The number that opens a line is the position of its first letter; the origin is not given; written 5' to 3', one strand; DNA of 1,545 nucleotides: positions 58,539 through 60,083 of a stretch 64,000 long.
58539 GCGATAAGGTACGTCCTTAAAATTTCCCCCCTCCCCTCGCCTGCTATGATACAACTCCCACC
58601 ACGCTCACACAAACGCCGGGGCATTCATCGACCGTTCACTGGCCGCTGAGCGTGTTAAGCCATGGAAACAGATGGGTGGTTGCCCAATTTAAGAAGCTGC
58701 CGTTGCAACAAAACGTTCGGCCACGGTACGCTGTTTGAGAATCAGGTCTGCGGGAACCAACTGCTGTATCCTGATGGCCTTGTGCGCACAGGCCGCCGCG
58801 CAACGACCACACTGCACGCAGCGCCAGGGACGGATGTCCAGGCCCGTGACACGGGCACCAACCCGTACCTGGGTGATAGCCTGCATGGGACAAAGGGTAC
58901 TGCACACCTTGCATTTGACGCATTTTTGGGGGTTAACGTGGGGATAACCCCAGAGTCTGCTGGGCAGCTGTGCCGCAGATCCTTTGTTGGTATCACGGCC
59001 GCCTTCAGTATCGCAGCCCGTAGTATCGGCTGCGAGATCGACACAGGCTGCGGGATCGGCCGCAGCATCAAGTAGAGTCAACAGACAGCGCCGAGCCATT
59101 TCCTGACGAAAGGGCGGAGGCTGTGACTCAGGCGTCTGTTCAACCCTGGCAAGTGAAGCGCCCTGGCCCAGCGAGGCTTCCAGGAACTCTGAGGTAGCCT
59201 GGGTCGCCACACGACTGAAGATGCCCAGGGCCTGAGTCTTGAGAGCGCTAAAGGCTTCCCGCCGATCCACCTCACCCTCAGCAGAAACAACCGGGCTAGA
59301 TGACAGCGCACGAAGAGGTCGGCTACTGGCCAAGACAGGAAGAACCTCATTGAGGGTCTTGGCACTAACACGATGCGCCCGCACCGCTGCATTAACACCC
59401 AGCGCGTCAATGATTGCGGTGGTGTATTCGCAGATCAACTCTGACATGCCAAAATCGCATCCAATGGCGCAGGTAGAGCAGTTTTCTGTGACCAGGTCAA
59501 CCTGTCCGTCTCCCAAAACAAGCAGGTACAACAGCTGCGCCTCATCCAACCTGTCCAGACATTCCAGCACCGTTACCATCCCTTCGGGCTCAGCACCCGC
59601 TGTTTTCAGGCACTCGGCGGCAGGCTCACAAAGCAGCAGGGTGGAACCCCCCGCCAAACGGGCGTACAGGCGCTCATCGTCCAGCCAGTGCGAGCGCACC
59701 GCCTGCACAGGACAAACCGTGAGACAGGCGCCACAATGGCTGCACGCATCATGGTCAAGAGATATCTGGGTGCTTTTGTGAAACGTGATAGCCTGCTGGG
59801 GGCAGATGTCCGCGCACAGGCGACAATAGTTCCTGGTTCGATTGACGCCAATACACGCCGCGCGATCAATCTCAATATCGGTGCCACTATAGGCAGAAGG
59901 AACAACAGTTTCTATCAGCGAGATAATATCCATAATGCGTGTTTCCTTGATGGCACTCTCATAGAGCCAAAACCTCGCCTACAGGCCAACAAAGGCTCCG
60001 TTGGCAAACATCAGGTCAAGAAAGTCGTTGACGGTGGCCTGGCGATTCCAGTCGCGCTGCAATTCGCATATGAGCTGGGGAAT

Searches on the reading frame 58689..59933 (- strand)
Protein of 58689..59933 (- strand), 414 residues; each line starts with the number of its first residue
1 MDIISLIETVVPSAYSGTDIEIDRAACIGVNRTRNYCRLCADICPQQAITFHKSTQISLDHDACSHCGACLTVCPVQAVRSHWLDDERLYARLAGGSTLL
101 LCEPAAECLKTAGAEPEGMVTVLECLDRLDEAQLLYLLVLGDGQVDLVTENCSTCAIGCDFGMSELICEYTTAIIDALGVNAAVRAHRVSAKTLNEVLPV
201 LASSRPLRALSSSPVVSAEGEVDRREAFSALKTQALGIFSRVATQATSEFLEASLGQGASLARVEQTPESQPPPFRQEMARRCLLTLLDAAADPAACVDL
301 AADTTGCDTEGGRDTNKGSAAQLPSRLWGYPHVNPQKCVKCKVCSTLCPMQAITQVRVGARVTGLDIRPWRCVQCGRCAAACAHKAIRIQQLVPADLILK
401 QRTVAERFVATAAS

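Call 66: search_protein_families(library=pfam, max_evalue=0.00001, proteins=[window:58689-59933:-])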
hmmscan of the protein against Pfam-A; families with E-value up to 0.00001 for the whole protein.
window:58689-59933:- (414 aa): 9 families
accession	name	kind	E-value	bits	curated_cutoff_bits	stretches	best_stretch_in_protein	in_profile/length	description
PF12838.12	Fer4_7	-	3e-18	66.5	27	2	37-78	5-52/52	4Fe-4S dicluster domain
PF00037.32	Fer4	-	7.2e-15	54.5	21.1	1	59-79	3-23/24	4Fe-4S binding domain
PF12837.12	Fer4_6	-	9.6e-15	54.2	25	0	331-353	2-24/24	4Fe-4S binding domain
PF14697.11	Fer4_21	-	2.8e-14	53.4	35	1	22-79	3-57/59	4Fe-4S dicluster domain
PF13187.11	Fer4_9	-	7.6e-14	51.9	27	2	337-387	1-52/52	4Fe-4S dicluster domain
PF25160.1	LdpA_Fe-S-bd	-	7.1e-13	48.6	27.6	1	38-81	7-45/49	LdpA Fe-S cluster-binding domain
PF13484.11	Fer4_16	-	7.8e-13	49.4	30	0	371-399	1-30/66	4Fe-4S double cluster binding domain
PF13237.11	Fer4_10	-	1.5e-10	41.3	25.5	1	333-382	4-52/53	4Fe-4S dicluster domain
PF12797.12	Fer4_2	-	4.9e-10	39.1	24.5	0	59-76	5-22/22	4Fe-4S binding domain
